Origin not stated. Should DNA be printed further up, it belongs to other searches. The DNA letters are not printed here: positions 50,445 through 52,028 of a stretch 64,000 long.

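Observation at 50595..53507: AT-rich three-gene operon (small TM protein plus two SEC-C-motif proteins) is a candidate uncharacterised toxin/defence-type module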

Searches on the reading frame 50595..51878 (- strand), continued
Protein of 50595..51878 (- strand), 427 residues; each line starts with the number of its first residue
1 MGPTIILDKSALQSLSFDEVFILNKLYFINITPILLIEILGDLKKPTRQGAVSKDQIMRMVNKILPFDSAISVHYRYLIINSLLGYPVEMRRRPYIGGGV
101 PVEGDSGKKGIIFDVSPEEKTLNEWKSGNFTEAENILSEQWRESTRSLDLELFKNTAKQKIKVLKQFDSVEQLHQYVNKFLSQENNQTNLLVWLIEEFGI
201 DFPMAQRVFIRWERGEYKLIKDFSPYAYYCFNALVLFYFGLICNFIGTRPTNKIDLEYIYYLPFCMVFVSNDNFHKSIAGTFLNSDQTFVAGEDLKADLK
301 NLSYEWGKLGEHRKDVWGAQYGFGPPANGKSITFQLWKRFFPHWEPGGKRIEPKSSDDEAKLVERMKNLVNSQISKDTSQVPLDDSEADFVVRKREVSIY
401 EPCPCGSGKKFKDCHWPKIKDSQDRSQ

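Call 33: fold_search(model_id=the predicted structure, library=pdb)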
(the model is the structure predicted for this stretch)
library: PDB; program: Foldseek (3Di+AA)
matches with E <= 10: 204; with E <= 0.001: 0
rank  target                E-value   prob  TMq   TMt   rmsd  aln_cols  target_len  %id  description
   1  7ebc_B                6.0e-01  0.04  0.12  0.11  22.0       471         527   11  Crystal structure of Isocitrate lyase-1 from Saccaromyces cervisiae (released 2021-06-23)
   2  4dyd                  6.4e-01  0.04  0.10  0.13  18.1       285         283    9  Substrate-directed dual catalysis of dicarbonyl compounds by diketoreductase (released 2012-11-14)
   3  7ebc_C                6.4e-01  0.04  0.12  0.11  20.9       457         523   10  Crystal structure of Isocitrate lyase-1 from Saccaromyces cervisiae (released 2021-06-23)
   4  7ebc_A                7.1e-01  0.04  0.13  0.11  20.8       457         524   11  Crystal structure of Isocitrate lyase-1 from Saccaromyces cervisiae (released 2021-06-23)
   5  1i36_A                9.7e-01  0.02  0.10  0.14  18.8       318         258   10  Structure of Conserved Protein MTH1747 of Unknown Function Reveals Structural Similarity with 3-Hydroxyacid Dehydrogen (released 2002-05-15)
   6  5x20_B                1.0e+00  0.02  0.10  0.13  18.2       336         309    8  The ternary structure of D-mandelate dehydrogenase with NADH and anilino(oxo)acetate (released 2017-04-05)
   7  6edw_A                1.1e+00  0.01  0.09  0.06  27.4       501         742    9  Crystal structure of Mycobacterium tuberculosis ICL2 in the apo form (released 2019-08-14)
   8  8i1w_A                1.2e+00  0.03  0.12  0.15  20.0       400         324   10  The asymmetric structure of homodimeric E. coli TrpRS bound with tryptophanyl adenylate at one of its two active pocke (released 2023-04-12)
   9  2y0d_A                1.2e+00  0.02  0.10  0.10  20.5       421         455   10  BceC mutation Y10K (released 2011-07-27)
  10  3wfj_E                1.3e+00  0.03  0.12  0.14  17.8       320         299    8  The complex structure of D-mandelate dehydrogenase with NADH (released 2014-07-23)
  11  8i2m_A                1.5e+00  0.03  0.12  0.15  19.4       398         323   10  The crystal structure of homodimeric E. coli tryptophanyl-tRNA synthetase bound with niraparib at one of its two activ (released 2023-04-12)
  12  3vtf                  1.5e+00  0.02  0.11  0.11  22.3       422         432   10  Structure of a UDP-glucose dehydrogenase from the hyperthermophilic archaeon Pyrobaculum islandicum (released 2012-09-19)
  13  2y0d_B                1.5e+00  0.02  0.11  0.10  22.8       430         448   10  BceC mutation Y10K (released 2011-07-27)
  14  4j0f_B                1.6e+00  0.02  0.09  0.11  16.1       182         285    9  Crystal structure of 3-hydroxyacyl-CoA dehydrogenase from Caenorhadbitis elegans in P212121 space group (released 2014-03-19)
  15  2y0d_C                1.6e+00  0.02  0.11  0.10  19.9       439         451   10  BceC mutation Y10K (released 2011-07-27)
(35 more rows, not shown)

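Call 38: search_dna_similar(query=window:50595-51878:-, collection=plasmids, mode=protein, max_evalue=0.001, max_rows=25)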
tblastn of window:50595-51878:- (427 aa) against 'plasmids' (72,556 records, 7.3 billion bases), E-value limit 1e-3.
Records with a match: 1; places in all: 1; records where one place covers at least 80% of the query: 0.
Best place of each record, by identity: <60% 1.
By first word of the organism name: Granulicella 1.
By predicted mobility (MOB-suite, as given by PLSDB): conjugative 1.
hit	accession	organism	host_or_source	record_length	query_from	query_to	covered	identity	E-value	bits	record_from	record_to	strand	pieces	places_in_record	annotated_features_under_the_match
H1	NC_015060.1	Granulicella tundricola MP5ACTX9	-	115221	199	368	40%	31.2%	5e-22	106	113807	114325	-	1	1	hypothetical protein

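Call 39: search_dna_similar(query=window:50595-51878:-, collection=phages, mode=protein, max_evalue=0.001, max_rows=25)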
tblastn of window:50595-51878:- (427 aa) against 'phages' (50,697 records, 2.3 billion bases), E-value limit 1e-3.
No match.

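Call 47: find_related_loci(query=A1, collection=viral_contigs, flank=8000)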
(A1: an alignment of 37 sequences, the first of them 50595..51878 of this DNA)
Query A1 (427 aa) in viral_contigs; peptide patterns used: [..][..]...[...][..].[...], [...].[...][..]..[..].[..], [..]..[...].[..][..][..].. (x = any residue, [..] = any of these).
307 stretches matched a pattern; 2 encode a relative of the query (tblastn E <= 1e-3); 2 distinct loci.
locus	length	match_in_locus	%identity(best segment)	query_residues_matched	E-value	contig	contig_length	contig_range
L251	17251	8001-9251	40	1-416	9e-104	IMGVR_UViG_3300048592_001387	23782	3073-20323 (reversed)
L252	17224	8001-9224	36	1-414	5e-77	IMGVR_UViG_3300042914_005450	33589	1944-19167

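Call 60: find_encoding_contigs(protein=P0002, flank=5000, max_places=2)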
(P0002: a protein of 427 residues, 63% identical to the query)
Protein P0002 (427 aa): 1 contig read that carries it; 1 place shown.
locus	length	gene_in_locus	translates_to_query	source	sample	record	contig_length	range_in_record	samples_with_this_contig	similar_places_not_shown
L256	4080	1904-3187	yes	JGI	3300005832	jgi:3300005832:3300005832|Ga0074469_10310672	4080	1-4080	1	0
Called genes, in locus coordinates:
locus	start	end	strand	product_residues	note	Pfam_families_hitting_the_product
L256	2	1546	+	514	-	?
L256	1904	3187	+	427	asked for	PF02810:SEC-C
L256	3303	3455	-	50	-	-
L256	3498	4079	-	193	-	?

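Call 61: find_encoding_contigs(protein=P0004, flank=6000, max_places=2)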
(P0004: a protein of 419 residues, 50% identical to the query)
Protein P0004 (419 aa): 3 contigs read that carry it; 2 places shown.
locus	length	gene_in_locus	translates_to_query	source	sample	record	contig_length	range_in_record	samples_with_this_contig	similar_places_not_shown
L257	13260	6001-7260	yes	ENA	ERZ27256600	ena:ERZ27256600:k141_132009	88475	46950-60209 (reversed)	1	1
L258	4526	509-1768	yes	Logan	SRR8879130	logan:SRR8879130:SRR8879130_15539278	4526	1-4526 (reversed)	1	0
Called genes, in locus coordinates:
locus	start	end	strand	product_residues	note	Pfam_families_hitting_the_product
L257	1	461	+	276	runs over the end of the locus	PF01144:CoA_trans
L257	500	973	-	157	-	-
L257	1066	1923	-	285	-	-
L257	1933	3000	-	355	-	PF09952:AbiEi_2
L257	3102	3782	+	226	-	PF01144:CoA_trans (weak)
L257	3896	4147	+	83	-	PF02604:PhdYeFM_antitox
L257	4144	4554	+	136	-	PF01850:PIN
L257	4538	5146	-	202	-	-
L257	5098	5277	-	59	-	-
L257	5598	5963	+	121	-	PF00665:rve, PF13683:rve_3, PF13333:rve_2 (weak)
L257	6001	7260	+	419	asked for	PF02810:SEC-C (weak)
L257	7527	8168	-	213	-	-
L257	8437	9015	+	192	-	PF01844:HNH, PF14279:HNH_5 (weak), PF13248:Zn_ribbon_3 (weak)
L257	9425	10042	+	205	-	PF03848:TehB, PF05724:TPMT, PF05175:MTS (weak), PF13489:Methyltransf_23, PF13847:Methyltransf_31, PF08241:Methyltransf_11, PF08242:Methyltransf_12, PF13649:Methyltransf_25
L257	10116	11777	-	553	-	PF00501:AMP-binding, PF13193:AMP-binding_C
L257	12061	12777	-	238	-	PF00005:ABC_tran, PF13304:AAA_21 (faint)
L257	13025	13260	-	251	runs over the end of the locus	PF00005:ABC_tran, PF13304:AAA_21 (faint), PF12399:BCA_ABC_TP_C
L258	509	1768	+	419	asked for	PF02810:SEC-C (weak)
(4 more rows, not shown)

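Call 77: search_protein_families(library=padloc, alignment_id=A5, max_evalue=0.00001)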
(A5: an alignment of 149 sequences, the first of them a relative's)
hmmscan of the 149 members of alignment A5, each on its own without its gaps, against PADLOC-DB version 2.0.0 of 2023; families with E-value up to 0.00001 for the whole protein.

A. member 1, L006:9372-9794:- (141 aa): 0 families

B. families by the number of members that match (of 149 scanned): 321 families (the first 25 are shown)
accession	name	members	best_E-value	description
PDLC03087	Specificity_I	4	2.9e-99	Type I specificity subunit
PDLC04353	PDC-M04A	4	1.6e-82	-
PDLC03101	Specificity_I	4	5.6e-76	Type I specificity subunit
PDLC03156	Specificity_I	4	2.8e-66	Type I specificity subunit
PDLC03098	Specificity_I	4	1.5e-60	Type I specificity subunit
PDLC03102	Specificity_I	4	3.8e-60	Type I specificity subunit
PDLC03118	Specificity_I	4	1e-59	Type I specificity subunit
PDLC03178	Specificity_I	4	2.7e-59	Type I specificity subunit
PDLC03134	Specificity_I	4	6.2e-57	Type I specificity subunit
PDLC03170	Specificity_I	4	4.8e-56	Type I specificity subunit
PDLC03113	Specificity_I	4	1.4e-52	Type I specificity subunit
PDLC03165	Specificity_I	4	8.8e-50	Type I specificity subunit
PDLC03108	Specificity_I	4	6e-48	Type I specificity subunit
PDLC04354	PDC-M04A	4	8.3e-48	-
PDLC03090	Specificity_I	4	3.2e-47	Type I specificity subunit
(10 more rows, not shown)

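Call 78: search_protein_families(library=padloc, max_evalue=0.001, proteins=[L020:11277-11942:+, L020:11954-12478:+, L020:9998-11272:+, L023:11271-12092:+, L054:934-1569:+, L257:7530-8168:-])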
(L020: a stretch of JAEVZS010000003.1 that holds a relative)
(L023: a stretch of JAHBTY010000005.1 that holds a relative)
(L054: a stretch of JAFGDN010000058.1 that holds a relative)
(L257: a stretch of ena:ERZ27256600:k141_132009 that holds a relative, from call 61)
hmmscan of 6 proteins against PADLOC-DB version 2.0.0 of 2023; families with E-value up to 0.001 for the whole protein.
L020:11277-11942:+ (222 aa): 3 families
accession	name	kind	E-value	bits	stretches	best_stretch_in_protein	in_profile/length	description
PDLC04353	PDC-M04A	-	4.4e-80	266.4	1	1-221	1-228/232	-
PDLC04354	PDC-M04A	-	5.7e-36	122.2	1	46-221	2-185/190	-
PDLC05033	PDC-S51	-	1e-05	22.5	1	106-177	238-307/376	-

L020:11954-12478:+ (175 aa): 12 families
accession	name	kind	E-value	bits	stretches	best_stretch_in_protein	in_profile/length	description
PDLC04358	PDC-M04B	-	1.8e-72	240.9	1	1-175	1-167/167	-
PDLC04360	PDC-M04B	-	4.8e-26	89.6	1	10-171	3-155/166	-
PDLC04355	PDC-M04B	-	2.2e-18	64.9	1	7-170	4-162/167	-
PDLC04364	PDC-M04B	-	2.9e-18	64.2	1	1-162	1-154/164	-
PDLC04357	PDC-M04B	-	4.1e-14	50.9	1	9-169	6-155/162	-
PDLC04365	PDC-M04B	-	1.5e-13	49.1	1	21-161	23-166/176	-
PDLC04356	PDC-M04B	-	1.6e-13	48.8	1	10-168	7-166/176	-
PDLC04366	PDC-M04B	-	2e-09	35.7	1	24-167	24-153/166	-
PDLC04367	PDC-M04B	-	7.6e-09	33.8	1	20-165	17-159/173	-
PDLC04362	PDC-M04B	-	1.1e-06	26.6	1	87-171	111-200/206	-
PDLC04363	PDC-M04B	-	2.2e-05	22.5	1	62-166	56-160/171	-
PDLC04359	PDC-M04B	-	0.00048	18.3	1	76-165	55-137/151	-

L020:9998-11272:+ (425 aa): 0 families

L023:11271-12092:+ (274 aa): 1 family
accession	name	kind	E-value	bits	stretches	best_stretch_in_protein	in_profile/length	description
PDLC02917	DUF3800_VII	-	4.1e-14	50.5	1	43-252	18-218/233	-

L054:934-1569:+ (212 aa): 2 families
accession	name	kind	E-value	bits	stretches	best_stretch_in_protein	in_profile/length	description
PDLC05025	PDC-S47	-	1.7e-06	26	1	87-135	102-152/263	-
PDLC05024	PDC-S47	-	0.0004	18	1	68-140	79-153/265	-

L257:7530-8168:- (213 aa): 0 families

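Call 79: search_protein_families(library=phrogs, max_evalue=0.01, proteins=[window:50598-51878:-])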
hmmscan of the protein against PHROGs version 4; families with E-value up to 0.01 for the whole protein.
window:50598-51878:- (427 aa): 1 family
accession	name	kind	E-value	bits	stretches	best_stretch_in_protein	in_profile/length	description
phrog_30159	-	unknown function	0.0042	18.2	0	387-415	32-62/69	-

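Call 83: fold_search(model_id=the predicted structure, library=viral)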
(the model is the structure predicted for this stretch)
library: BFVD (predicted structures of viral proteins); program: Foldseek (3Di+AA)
matches with E <= 10: 77; with E <= 0.001: 0
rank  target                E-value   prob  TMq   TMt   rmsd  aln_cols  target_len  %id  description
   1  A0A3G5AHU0            3.5e-01  0.04  0.10  0.07  22.9       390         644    9  Prolyl 3,4-dihydroxylase TPA1/OFD1 N-terminal domain-containing protein [Sylvanvirus sp.]
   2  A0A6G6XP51            5.3e-01  0.05  0.13  0.16  22.8       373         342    9  (no name in the UniProt tables at hand)
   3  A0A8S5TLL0            8.5e-01  0.03  0.09  0.07  20.3       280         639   12  Uncharacterized protein [Podoviridae sp. ctz6O13]
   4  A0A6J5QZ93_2          1.5e+00  0.01  0.07  0.04  29.6       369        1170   10  Uncharacterized protein [uncultured Caudovirales phage]
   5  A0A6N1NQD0            1.7e+00  0.01  0.07  0.09  23.9       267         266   12  Uncharacterized protein [Tupanvirus deep ocean]
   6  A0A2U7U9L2            1.8e+00  0.07  0.09  0.11  12.7       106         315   13  Uncharacterized protein [Pandoravirus quercus]
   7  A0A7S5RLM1            1.8e+00  0.01  0.08  0.09  25.0       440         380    9  (no name in the UniProt tables at hand)
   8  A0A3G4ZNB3            1.9e+00  0.01  0.10  0.07  26.3       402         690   11  Ankyrin repeat protein [Terrestrivirus sp.]
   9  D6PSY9                2.1e+00  0.01  0.08  0.07  24.8       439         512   11  Putative tail protein [Lactobacillus phage LBR48]
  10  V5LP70                2.3e+00  0.04  0.11  0.14  15.8       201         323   13  (no name in the UniProt tables at hand)
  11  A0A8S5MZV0            2.4e+00  0.01  0.09  0.10  20.9       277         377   10  Uncharacterized protein [Siphoviridae sp. ctAUQ2]
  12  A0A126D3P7            3.2e+00  0.01  0.08  0.04  16.3       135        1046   13  Putative coat protein [Persea americana chrysovirus]
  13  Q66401                3.5e+00  0.02  0.12  0.15  20.6       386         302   10  C/X fusion protein [Duck hepatitis B virus]
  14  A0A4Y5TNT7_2          3.5e+00  0.01  0.11  0.07  19.9       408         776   10  Internal protein D [Bordetella phage vB_BbrP_BB8]
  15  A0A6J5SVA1            3.7e+00  0.01  0.08  0.06  34.4       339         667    9  Uncharacterized protein [uncultured Caudovirales phage]
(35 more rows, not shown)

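Call 104: search_protein_families(library=pfam, max_evalue=0.001, proteins=[L251:1879-3627:+, L251:3664-5427:+, L251:5437-7947:+, L251:9391-10002:+, L251:10051-11067:+, L252:4017-5534:+, L252:5539-6696:+, L252:7185-7997:+, L252:9281-11572:+, L252:12450-15578:+])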
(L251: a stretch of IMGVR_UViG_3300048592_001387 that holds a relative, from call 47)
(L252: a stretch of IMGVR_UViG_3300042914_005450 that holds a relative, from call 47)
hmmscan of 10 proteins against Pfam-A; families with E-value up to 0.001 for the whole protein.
L251:1879-3627:+ (583 aa): 2 families
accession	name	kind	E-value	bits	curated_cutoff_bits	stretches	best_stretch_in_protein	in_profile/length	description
PF03235.19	GmrSD_N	-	8e-30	104.9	33.2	1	49-197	9-198/199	GmrSD restriction endonuclease, N-terminal domain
PF01844.29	HNH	-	1.1e-05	25.9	21.4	1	408-452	1-45/47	HNH endonuclease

L251:3664-5427:+ (588 aa): 2 families
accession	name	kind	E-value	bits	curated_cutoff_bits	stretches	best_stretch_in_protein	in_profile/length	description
PF01555.25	N6_N4_Mtase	-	6.2e-40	137.9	26.7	1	63-399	1-217/221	DNA methylase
PF02086.21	MethyltransfD12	-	0.00052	20.3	22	0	64-130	177-245/253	D12 class N6 adenine-specific DNA methyltransferase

L251:5437-7947:+ (837 aa): 2 families
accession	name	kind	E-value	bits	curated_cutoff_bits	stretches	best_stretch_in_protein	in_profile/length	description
PF04851.21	ResIII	-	9.4e-16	58.6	22.5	1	2-270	3-163/164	Type III restriction enzyme, res subunit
PF00270.35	DEAD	-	2.4e-06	27.8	26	0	70-150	16-93/167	DEAD/DEAH box helicase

L251:9391-10002:+ (204 aa): 0 families

L251:10051-11067:+ (339 aa): 0 families

L252:4017-5534:+ (506 aa): 5 families
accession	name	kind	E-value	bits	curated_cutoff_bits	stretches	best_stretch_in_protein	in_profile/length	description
PF02384.22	N6_Mtase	-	2.3e-104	349.5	20.4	1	162-471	3-310/311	N-6 DNA Methylase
PF12161.14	HsdM_N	-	2.8e-28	99.6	24.5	1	13-147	2-135/135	HsdM N-terminal domain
PF07669.17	Eco57I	-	2.2e-08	34.8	25.3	1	274-377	69-165/171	Eco57I restriction-modification methylase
PF01170.24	UPF0020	-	8.9e-06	26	22.3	1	194-324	17-158/197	RMKL-like, methyltransferase domain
PF05175.20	MTS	-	1.9e-05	24.8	23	1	195-305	21-117/170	Methyltransferase small domain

L252:5539-6696:+ (386 aa): 1 family
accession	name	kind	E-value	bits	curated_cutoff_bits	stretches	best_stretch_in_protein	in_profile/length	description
PF01420.25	Methylase_S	-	1e-19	71.8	22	1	4-183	1-163/168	Type I restriction modification DNA specificity domain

L252:7185-7997:+ (271 aa): 0 families

L252:9281-11572:+ (764 aa): 1 family
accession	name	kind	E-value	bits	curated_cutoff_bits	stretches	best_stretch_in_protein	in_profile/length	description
PF02171.23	Piwi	-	7.6e-18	65.2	28.9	1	438-740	9-298/302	Piwi domain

L252:12450-15578:+ (1043 aa): 6 families
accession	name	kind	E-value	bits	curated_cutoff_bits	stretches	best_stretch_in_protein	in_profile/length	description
PF18766.7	SWI2_SNF2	-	3.8e-83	278.9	26.7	1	287-511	1-220/221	SWI2/SNF2 ATPase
PF04313.20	HSDR_N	-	1.3e-38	133.3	25.1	1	4-217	2-197/198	Type I restriction enzyme R protein N terminus (HSDR_N)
PF22679.2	T1R_D3-like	-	1.9e-33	116.6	27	1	550-692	2-156/158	Type I restriction enzyme subunit R domain 3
PF04851.21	ResIII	-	2.7e-23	83.1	22.5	1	284-446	4-162/164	Type III restriction enzyme, res subunit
PF11867.13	T1RH-like_C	-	9.5e-10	38.8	26.8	1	800-1041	90-325/329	Type I restriction enzyme HindI endonuclease subunit-like, C-terminal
PF00270.35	DEAD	-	1e-07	32.3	26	1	317-446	23-160/167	DEAD/DEAH box helicase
